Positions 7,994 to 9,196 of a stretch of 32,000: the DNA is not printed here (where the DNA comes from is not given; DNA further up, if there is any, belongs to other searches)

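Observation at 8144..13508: Extra FtsX paralog plus coiled-coil M23 peptidase inserted ahead of ftsEX: two permeases, one ATPase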

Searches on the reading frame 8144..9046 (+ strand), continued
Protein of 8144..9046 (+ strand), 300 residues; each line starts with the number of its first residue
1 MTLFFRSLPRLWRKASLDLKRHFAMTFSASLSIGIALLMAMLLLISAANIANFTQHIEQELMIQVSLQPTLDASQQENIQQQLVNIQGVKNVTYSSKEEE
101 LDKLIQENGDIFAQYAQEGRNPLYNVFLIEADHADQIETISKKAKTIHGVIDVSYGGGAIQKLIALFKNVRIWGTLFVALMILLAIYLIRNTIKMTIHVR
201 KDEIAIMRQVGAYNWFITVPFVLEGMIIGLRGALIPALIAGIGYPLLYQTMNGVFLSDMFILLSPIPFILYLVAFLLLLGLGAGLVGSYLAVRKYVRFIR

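Call 53: list_cluster_members(proteins=[P0001, P0363, P0365, P0377, P0362, P0364, P0366, P0408, P0361, P0369])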
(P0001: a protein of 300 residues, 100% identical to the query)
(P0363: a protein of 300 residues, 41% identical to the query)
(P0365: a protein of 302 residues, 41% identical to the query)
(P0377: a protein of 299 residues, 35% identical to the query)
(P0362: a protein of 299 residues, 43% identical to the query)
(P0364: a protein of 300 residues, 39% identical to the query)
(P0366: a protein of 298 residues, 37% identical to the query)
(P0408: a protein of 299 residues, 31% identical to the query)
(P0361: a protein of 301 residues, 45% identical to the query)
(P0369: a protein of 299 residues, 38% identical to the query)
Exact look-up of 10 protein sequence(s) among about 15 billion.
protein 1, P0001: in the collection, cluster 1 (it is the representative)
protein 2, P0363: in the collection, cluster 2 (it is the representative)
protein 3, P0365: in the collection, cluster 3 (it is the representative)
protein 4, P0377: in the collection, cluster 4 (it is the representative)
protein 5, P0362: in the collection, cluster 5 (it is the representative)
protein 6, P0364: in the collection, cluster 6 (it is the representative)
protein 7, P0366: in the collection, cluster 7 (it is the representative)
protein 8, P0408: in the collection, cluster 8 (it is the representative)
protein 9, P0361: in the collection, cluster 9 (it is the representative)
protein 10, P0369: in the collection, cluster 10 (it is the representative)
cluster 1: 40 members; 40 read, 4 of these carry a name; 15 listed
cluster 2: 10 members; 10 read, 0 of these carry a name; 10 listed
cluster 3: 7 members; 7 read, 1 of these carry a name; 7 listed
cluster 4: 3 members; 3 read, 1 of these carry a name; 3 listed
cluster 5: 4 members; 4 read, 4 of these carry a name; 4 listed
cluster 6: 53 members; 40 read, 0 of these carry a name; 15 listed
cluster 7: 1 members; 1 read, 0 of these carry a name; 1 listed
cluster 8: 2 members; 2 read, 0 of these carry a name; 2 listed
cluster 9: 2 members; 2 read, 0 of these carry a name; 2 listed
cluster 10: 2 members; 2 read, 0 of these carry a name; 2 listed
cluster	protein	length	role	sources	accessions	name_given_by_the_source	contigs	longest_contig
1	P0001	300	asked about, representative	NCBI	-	-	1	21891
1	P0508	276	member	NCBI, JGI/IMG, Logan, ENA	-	cell division transport system permease protein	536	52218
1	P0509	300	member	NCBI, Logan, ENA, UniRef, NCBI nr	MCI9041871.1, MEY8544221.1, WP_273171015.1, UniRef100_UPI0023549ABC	permease-like cell division protein FtsX [Dubosiella newyorkensis] | permease-like cell division protein FtsX n=1 Tax=Dubosiella newyorkensis TaxID=1862672 ...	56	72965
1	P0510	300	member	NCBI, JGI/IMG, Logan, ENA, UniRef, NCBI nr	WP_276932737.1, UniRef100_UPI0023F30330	permease-like cell division protein FtsX [Dubosiella newyorkensis] | permease-like cell division protein FtsX n=1 Tax=Dubosiella newyorkensis TaxID=1862672 ...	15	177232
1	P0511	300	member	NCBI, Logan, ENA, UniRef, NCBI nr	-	-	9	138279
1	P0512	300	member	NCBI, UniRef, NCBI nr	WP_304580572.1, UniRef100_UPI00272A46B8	permease-like cell division protein FtsX [Dubosiella newyorkensis] | permease-like cell division protein FtsX n=1 Tax=Dubosiella newyorkensis TaxID=1862672 ...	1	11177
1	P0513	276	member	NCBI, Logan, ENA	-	-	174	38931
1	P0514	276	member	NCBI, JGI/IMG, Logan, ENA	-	-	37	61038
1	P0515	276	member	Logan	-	-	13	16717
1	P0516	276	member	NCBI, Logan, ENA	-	-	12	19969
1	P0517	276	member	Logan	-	-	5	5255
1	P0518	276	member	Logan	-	-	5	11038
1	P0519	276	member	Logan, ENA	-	-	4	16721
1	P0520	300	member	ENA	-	-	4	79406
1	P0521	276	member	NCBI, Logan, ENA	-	-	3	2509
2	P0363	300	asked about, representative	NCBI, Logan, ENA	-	-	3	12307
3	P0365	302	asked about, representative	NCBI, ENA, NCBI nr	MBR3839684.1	MAG: permease-like cell division protein FtsX [Erysipelotrichales bacterium] | permease-like cell division protein FtsX [Erysipelotrichales bacterium]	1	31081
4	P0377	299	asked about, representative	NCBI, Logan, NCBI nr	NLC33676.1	MAG: ABC transporter permease [Erysipelothrix sp.] | ABC transporter permease [Erysipelothrix sp.]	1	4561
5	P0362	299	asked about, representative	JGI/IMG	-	cell division transport system permease protein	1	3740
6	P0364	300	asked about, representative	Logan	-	-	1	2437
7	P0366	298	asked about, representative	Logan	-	-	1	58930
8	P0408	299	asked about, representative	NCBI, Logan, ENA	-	-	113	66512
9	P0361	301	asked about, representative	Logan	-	-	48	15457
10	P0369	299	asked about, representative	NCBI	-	-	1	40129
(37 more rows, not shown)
